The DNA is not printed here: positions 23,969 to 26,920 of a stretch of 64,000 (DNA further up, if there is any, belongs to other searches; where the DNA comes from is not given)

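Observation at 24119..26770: Membrane-anchored ClpC-like AAA+ unfoldase in an operon with a GT4 phospho-sugar transferase and a DUF192 protein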

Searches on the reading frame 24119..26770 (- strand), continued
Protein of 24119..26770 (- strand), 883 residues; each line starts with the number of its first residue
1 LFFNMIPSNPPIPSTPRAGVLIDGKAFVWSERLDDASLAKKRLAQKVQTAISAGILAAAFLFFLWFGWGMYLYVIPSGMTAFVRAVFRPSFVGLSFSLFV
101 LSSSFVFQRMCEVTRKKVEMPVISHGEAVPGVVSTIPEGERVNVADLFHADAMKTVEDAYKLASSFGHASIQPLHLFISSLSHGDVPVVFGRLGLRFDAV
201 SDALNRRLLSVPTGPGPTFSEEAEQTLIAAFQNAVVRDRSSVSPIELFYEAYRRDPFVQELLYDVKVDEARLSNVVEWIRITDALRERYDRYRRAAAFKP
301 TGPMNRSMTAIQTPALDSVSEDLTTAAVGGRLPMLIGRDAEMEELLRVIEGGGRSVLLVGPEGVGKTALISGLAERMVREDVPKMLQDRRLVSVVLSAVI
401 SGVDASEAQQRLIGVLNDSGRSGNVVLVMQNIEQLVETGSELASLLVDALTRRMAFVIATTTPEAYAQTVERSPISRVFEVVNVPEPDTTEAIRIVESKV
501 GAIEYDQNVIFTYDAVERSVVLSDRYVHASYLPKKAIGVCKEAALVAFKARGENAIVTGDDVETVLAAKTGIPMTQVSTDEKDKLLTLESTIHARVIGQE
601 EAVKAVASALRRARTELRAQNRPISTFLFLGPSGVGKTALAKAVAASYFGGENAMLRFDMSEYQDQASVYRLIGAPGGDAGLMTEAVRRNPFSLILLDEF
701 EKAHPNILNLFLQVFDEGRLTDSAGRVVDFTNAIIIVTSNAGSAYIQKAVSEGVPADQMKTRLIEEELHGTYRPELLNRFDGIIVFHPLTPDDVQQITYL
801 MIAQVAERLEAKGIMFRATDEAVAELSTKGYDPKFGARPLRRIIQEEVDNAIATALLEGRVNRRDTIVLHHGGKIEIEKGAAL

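Call 23: find_encoding_contigs(protein=P0101, flank=8000, max_places=3)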
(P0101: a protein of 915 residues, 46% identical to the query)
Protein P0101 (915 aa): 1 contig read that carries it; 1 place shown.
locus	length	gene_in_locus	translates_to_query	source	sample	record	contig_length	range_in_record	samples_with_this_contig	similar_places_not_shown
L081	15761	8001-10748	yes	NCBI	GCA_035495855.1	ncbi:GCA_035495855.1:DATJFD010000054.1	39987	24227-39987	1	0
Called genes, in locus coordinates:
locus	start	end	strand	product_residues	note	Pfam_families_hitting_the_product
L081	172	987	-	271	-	-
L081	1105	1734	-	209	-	PF00574:CLP_protease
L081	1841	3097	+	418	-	PF01541:GIY-YIG, PF27096:UvrC_M, PF02151:UVR, PF08459:UvrC_RNaseH_dom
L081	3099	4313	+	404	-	-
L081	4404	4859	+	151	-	-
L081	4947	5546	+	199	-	PF01725:Ham1p_like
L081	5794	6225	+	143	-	PF02381:MraZ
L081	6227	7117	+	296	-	PF01795:Methyltransf_5, PF13649:Methyltransf_25 (faint)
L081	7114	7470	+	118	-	-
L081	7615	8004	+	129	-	-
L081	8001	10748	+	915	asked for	PF02861:Clp_N, PF13191:AAA_16 (faint), PF17871:AAA_lid_9, PF00158:Sigma54_activat (weak), PF00004:AAA, PF07724:AAA_2, PF07728:AAA_5, PF10431:ClpB_D2-small, +2 more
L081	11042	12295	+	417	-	-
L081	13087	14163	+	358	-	PF00953:Glycos_transf_4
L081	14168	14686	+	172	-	PF02643:DUF192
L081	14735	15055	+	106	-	PF00829:Ribosomal_L21p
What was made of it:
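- A ClpP gene exists in at least one relative's contig (L081, call 23).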

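Call 24: find_encoding_contigs(protein=P0115, flank=8000, max_places=3)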
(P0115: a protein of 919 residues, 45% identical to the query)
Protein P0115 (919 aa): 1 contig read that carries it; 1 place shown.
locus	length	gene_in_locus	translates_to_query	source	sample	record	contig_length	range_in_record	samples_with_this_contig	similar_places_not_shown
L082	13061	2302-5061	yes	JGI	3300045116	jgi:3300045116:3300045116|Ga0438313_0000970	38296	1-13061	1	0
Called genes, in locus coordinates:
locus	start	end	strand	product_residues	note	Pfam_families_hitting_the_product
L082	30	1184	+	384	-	PF01702:TGT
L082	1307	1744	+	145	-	PF00293:NUDIX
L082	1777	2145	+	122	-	-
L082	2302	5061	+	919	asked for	PF02861:Clp_N, PF13191:AAA_16 (weak), PF00004:AAA (weak), PF17871:AAA_lid_9, PF00004:AAA, PF07724:AAA_2, PF07728:AAA_5, PF10431:ClpB_D2-small, +7 more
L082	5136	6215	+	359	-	PF00953:Glycos_transf_4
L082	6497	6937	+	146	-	PF02643:DUF192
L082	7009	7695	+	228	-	-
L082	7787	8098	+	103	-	PF00829:Ribosomal_L21p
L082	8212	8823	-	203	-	PF21176:RecR_HhH, PF02132:RecR_ZnF (weak), PF01751:Toprim, PF13662:Toprim_4, PF21175:RecR_C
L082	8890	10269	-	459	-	PF00772:DnaB, PF03796:DnaB_C, PF13481:AAA_25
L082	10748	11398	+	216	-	PF10502:Peptidase_S26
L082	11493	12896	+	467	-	PF01409:tRNA-synt_2d (weak), PF13393:tRNA-synt_His, PF00587:tRNA-synt_2b, PF13393:tRNA-synt_His, PF03129:HGTP_anticodon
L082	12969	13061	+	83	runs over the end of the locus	PF01165:Ribosomal_S21 (weak)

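Call 44: predict_structure(alignment_id=A2)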
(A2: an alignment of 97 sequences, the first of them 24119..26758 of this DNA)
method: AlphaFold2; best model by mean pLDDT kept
length: 879 residues; sequences in the alignment: 97
mean_pLDDT: 89.3   pTM: 0.79
mean pLDDT of the five models: 89.3, 86.2, 86.3, 84.2, 84.2
residues with pLDDT >= 90: 558; 70-90: 287; 50-70: 24; < 50: 10
segments of 3 or more residues with pLDDT < 50: 1-9
pLDDT, mean of each block of 10 residues (from residue 1): 44 89 90 87 90 96 92 85 87 94 86 80 85 87 92 96 96 95 93 94 95 91 95 91 96 96 93 89 82 70 68 91 84 88 88 93 93 89 91 92 94 91 94 90 92 93 91 94 90 90 95 93 87 96 95 94 84 72 90 90 85 70 92 91 89 95 90 85 90 96 92 87 86 94 92 91 91 92 92 93 92 94 91 89 92 90 92 81
secondary structure, 60 per line:
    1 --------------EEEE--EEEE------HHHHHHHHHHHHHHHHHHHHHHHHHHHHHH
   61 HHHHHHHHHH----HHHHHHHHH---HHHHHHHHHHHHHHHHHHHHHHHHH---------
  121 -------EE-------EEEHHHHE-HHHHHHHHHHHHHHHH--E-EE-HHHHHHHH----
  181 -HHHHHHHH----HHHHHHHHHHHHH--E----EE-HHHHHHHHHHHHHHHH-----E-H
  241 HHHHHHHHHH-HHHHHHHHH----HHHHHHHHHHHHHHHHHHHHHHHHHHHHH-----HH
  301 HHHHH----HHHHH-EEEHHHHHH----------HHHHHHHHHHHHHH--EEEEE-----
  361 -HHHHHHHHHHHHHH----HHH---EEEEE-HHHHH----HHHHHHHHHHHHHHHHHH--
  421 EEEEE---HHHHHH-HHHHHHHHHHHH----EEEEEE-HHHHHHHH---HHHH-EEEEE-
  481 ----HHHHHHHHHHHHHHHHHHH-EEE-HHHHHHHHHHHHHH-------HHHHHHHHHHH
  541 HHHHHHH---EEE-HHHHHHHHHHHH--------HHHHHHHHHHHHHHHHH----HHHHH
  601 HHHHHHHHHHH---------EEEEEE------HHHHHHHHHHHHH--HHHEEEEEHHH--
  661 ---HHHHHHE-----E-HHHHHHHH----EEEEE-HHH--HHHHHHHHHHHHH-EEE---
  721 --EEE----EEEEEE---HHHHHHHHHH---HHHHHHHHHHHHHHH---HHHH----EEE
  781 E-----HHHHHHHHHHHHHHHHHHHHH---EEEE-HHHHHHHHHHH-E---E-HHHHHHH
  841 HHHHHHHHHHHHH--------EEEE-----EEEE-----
elements in order (helices of 4 or more, strands of 3 or more residues): E15-18 E21-24 H31-70 H75-83 H87-111 E137-139 H140-143 H146-161 H169-176 H182-189 H194-206 H217-232 H240-250 H252-260 H265-293 H299-305 H310-314 E316-318 H319-324 H335-348 E351-355 H362-375 E386-390 H392-396 H401-418 E421-425 H429-434 H436-447 E452-457 H459-466 H470-473 E475-479 H485-503 E505-507 H509-522 H530-547 E551-553 H555-566 H575-591 H596-611 E621-626 H633-645 E651-655 H664-669 H678-685 E690-694 H701-713 E715-717 E723-725 E730-735 H739-748 H752-766 H770-773 E778-781 H787-807 E811-814 H816-826 H834-853 E862-865 E871-874
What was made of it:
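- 26678..26719 (-): N-terminal cytosolic beta-hairpin (aa 14-27, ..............). In most distant relatives a DnaJ-type CxxCxGxG x2 zinc finger precedes it; that finger is absent here. AF2 strands 15-18 and 21-24 (call 44).
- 26444..26506 (-): TM2 (aa 85-105), marginally hydrophobic. It is probably the second leg of a helical hairpin. AF2 helix 87-111 (call 44).
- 25973..26350 (-): Clp_N-like helical N-domain (aa 137-262). AF2 models helices in this region (call 44).
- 25799..25888 (-): Family-specific, nearly invariant linker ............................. (aa 291-320). This is the lowest-pLDDT stretch of the model, 68-70 (call 44).
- On Class-I Hsp100/Clp ATPases (two-ring superfamily): AF2 gives an all-helical domain at aa 140-260 (call 44).
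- On ClpC (ClpC/MecB, ClpC1): The model has no coiled-coil insertion (call 44).
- Checked: AF2 models helices 31-70 and 87-111 with pLDDT 85-96 (call 44).
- The AF2 model has pLDDT 89.3 (call 44). AF2 is confident there (call 44).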
